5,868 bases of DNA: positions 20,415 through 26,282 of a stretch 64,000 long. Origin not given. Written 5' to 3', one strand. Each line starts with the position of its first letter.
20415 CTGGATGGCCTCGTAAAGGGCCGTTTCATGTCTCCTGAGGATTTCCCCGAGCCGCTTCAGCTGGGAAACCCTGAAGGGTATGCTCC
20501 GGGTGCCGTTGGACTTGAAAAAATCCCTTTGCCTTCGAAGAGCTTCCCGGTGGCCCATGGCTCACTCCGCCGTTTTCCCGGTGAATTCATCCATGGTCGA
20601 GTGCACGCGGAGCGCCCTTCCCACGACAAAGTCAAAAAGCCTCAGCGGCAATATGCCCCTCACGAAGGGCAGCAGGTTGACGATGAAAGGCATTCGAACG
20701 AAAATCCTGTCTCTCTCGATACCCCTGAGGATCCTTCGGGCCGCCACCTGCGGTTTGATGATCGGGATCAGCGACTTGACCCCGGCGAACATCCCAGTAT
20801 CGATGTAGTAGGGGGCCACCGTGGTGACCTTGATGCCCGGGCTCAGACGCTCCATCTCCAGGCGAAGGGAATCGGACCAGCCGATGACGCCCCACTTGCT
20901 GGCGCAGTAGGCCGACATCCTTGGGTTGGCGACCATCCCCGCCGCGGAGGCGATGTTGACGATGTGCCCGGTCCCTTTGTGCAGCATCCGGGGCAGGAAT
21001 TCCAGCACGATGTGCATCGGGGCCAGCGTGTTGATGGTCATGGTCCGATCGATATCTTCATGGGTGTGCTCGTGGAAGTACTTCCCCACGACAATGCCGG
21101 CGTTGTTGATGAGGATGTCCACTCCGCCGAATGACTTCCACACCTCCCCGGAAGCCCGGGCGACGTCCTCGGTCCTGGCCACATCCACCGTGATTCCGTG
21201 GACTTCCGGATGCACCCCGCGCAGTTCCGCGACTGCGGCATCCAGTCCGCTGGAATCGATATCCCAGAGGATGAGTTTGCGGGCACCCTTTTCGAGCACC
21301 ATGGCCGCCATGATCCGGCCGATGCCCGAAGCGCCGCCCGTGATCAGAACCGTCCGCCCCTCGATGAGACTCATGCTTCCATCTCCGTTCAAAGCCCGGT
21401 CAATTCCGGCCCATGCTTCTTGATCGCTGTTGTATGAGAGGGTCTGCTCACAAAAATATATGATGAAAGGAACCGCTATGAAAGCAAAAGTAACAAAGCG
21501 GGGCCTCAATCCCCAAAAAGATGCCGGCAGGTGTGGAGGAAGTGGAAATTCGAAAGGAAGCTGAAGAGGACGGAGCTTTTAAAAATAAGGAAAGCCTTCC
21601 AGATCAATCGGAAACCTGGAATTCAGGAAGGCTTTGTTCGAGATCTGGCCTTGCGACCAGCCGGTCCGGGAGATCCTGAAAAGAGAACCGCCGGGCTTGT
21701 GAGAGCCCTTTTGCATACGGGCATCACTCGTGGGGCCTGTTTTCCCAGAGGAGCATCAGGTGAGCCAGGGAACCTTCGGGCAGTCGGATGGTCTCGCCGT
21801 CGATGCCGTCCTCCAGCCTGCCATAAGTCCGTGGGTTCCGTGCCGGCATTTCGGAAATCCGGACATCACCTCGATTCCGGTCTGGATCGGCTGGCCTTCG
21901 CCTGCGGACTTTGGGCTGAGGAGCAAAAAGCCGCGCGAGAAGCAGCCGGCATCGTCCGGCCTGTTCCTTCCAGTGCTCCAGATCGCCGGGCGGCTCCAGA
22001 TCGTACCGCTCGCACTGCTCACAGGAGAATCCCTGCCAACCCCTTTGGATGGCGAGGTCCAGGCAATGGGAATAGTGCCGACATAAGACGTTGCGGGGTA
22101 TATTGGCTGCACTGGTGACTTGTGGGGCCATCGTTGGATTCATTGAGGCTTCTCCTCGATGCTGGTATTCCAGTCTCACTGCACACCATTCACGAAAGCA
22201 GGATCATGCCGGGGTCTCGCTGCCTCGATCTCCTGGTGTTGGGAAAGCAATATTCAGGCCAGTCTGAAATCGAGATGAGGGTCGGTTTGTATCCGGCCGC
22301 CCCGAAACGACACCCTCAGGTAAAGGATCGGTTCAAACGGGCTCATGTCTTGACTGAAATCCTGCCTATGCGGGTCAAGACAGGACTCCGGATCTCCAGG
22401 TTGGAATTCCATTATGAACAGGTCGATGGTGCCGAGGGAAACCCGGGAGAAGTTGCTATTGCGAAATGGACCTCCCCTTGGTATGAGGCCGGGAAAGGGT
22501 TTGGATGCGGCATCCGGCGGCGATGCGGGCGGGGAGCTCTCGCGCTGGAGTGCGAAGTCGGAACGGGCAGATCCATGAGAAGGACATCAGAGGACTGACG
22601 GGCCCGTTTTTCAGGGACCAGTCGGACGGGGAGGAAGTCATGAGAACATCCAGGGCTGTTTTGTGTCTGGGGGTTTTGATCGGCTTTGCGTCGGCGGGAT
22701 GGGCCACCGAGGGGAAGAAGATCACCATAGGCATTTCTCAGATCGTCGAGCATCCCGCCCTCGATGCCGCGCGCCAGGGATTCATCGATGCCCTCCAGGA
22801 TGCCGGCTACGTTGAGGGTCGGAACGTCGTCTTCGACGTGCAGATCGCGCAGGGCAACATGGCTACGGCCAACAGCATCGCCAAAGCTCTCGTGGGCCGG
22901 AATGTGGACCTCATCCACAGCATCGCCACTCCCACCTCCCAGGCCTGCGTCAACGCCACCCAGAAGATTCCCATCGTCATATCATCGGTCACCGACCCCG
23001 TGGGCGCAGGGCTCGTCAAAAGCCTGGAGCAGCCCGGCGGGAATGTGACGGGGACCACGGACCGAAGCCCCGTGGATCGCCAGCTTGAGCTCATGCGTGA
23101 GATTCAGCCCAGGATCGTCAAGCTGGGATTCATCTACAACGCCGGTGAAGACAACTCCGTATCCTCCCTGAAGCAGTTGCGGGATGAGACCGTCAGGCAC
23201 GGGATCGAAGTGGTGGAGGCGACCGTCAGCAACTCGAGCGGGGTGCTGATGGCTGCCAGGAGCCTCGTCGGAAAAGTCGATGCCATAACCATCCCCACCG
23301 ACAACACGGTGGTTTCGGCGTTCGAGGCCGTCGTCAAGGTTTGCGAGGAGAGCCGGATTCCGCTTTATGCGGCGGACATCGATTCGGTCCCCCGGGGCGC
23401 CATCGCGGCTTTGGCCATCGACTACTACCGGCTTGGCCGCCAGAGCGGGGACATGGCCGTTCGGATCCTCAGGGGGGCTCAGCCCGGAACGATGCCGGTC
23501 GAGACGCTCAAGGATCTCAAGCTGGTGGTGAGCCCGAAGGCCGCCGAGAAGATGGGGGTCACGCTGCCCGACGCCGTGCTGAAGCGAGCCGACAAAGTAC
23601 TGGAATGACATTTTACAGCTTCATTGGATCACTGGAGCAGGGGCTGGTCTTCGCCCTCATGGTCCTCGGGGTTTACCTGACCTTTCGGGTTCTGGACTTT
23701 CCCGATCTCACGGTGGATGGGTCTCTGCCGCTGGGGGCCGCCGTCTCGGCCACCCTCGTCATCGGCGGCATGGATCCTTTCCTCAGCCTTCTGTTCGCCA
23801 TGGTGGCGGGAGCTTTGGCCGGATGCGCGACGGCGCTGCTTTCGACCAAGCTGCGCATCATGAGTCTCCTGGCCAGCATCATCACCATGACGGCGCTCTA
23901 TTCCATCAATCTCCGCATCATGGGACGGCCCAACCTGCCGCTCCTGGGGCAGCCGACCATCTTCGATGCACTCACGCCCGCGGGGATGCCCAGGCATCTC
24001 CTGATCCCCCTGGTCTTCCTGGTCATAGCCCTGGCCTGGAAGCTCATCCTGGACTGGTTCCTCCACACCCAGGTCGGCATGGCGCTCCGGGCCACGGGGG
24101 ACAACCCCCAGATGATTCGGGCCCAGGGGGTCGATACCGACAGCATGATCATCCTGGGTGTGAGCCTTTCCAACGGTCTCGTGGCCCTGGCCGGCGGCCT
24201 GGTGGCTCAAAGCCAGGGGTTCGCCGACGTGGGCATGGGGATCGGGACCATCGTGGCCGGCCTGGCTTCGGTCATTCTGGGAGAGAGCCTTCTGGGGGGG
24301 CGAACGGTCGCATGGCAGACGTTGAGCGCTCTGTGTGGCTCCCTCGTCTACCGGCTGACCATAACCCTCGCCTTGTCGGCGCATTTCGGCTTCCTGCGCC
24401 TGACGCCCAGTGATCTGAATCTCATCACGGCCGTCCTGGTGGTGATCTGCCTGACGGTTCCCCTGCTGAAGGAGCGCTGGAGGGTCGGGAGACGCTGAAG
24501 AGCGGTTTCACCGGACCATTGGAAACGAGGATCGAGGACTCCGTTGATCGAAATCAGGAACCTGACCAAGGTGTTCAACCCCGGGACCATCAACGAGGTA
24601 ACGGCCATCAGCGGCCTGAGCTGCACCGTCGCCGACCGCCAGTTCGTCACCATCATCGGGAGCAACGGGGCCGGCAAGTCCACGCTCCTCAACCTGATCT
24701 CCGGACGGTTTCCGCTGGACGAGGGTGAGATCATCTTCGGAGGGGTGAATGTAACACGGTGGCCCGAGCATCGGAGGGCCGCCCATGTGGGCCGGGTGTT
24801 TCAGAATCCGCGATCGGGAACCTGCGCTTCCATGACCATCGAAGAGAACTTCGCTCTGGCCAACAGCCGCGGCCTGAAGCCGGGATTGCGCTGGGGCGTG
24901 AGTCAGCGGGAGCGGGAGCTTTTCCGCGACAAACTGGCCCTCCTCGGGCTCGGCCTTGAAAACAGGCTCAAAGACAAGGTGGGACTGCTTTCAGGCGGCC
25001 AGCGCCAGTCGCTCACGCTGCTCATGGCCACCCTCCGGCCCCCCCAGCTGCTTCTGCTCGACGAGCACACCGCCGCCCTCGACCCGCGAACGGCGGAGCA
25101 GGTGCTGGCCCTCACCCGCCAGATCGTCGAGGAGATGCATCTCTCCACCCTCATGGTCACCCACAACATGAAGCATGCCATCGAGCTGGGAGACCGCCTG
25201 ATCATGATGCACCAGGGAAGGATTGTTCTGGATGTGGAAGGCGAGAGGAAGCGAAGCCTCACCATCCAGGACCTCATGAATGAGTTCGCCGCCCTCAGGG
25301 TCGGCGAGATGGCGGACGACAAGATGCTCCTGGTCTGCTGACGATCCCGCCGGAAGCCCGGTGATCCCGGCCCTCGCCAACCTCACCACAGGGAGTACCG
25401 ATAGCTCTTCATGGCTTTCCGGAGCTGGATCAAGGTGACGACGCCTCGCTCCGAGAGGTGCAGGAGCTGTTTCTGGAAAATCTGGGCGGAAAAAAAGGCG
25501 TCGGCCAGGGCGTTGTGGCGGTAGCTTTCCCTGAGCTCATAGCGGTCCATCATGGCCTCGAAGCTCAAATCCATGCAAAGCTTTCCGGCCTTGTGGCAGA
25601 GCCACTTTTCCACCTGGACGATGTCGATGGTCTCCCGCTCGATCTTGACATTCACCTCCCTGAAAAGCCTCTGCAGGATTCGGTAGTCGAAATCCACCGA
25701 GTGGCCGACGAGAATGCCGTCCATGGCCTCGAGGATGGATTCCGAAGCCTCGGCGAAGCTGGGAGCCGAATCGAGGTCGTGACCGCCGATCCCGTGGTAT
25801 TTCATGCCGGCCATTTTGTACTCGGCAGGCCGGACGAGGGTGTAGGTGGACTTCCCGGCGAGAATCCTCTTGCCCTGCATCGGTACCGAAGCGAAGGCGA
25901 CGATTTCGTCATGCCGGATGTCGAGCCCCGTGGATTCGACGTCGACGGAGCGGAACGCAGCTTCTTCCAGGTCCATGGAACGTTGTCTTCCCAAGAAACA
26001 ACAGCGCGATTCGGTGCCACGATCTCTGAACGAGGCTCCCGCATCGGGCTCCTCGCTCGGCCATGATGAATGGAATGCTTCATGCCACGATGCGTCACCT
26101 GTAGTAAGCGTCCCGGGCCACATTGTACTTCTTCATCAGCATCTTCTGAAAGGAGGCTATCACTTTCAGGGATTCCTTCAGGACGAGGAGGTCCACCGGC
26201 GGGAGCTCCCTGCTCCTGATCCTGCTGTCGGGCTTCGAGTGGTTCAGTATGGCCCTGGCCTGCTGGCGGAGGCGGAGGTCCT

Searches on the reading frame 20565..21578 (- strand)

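Call 69: search_protein_families(library=pfam, proteins=[window:20565-21578:-], max_evalue=0.00001)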
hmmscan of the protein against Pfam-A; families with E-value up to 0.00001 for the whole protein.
window:20565-21578:- (338 aa): 3 families
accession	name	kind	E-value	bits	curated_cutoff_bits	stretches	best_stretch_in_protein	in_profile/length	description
PF00106.31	adh_short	-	1.8e-51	174.8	26.6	1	76-266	2-189/195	short chain dehydrogenase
PF13561.12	adh_short_C2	-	5e-32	111.8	27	1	83-270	3-187/236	Enoyl-(Acyl carrier protein) reductase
PF08659.16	KR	-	1.7e-15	57.8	22.6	1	76-227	2-152/180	KR domain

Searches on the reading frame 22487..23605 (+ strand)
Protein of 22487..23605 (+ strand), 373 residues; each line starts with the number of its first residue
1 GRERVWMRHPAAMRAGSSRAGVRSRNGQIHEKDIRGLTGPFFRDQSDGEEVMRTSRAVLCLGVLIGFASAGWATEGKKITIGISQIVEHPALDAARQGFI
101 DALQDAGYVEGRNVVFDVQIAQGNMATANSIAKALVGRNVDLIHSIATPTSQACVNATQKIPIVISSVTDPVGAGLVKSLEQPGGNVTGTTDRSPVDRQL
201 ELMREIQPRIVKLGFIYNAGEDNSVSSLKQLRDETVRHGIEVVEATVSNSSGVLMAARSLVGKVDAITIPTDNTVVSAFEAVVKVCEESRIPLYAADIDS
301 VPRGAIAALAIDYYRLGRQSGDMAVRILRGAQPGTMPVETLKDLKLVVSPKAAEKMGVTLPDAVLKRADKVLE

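Call 69: search_protein_families(library=pfam, proteins=[window:22487-23605:+], max_evalue=0.00001)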
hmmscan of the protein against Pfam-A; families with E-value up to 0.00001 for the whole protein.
window:22487-23605:+ (373 aa): 2 families
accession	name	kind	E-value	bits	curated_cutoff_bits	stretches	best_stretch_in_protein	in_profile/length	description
PF04392.18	ABC_sub_bind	-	1.5e-97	326.8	25.9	1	81-371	2-292/293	ABC transporter substrate binding protein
PF13458.12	Peripla_BP_6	-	1e-05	25.9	31.7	0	89-245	19-169/343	Periplasmic binding protein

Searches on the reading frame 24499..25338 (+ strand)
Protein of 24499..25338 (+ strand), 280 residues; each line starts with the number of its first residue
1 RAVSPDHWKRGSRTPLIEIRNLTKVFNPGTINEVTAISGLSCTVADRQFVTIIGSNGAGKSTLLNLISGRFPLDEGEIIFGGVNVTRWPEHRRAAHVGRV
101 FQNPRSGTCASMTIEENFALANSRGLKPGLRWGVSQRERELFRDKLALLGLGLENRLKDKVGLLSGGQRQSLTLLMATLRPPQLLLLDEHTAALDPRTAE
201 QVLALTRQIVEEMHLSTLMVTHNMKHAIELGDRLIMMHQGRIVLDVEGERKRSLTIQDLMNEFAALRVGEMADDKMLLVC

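Call 69: search_protein_families(library=pfam, proteins=[window:24499-25338:+], max_evalue=0.00001)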
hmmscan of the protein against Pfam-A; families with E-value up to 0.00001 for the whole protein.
window:24499-25338:+ (280 aa): 3 families
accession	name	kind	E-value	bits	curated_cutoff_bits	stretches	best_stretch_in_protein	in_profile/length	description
PF00005.33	ABC_tran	-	5.2e-26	92.3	25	1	38-192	2-137/137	ABC transporter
PF02463.25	SMC_N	-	2.8e-08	33.9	40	0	163-237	136-211/220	RecF/RecN/SMC N terminal domain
PF13304.12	AAA_21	-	1.1e-07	32.7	27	0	147-223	221-299/304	AAA domain, putative AbiEii toxin, Type IV TA system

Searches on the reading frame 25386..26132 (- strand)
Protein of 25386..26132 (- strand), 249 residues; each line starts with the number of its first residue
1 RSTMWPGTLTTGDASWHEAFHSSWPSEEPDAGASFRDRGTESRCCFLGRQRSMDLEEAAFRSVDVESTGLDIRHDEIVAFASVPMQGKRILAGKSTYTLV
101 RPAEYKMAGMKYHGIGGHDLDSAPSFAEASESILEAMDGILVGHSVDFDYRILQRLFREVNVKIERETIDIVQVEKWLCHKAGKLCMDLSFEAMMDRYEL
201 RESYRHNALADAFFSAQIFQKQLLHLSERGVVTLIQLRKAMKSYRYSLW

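Call 69: search_protein_families(library=pfam, proteins=[window:25386-26132:-], max_evalue=0.00001)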
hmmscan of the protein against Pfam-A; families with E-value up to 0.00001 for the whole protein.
window:25386-26132:- (249 aa): 1 family
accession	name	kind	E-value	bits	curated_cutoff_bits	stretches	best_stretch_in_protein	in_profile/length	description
PF00929.31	RNase_T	-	1.8e-20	74.5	24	1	63-219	3-164/164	Exonuclease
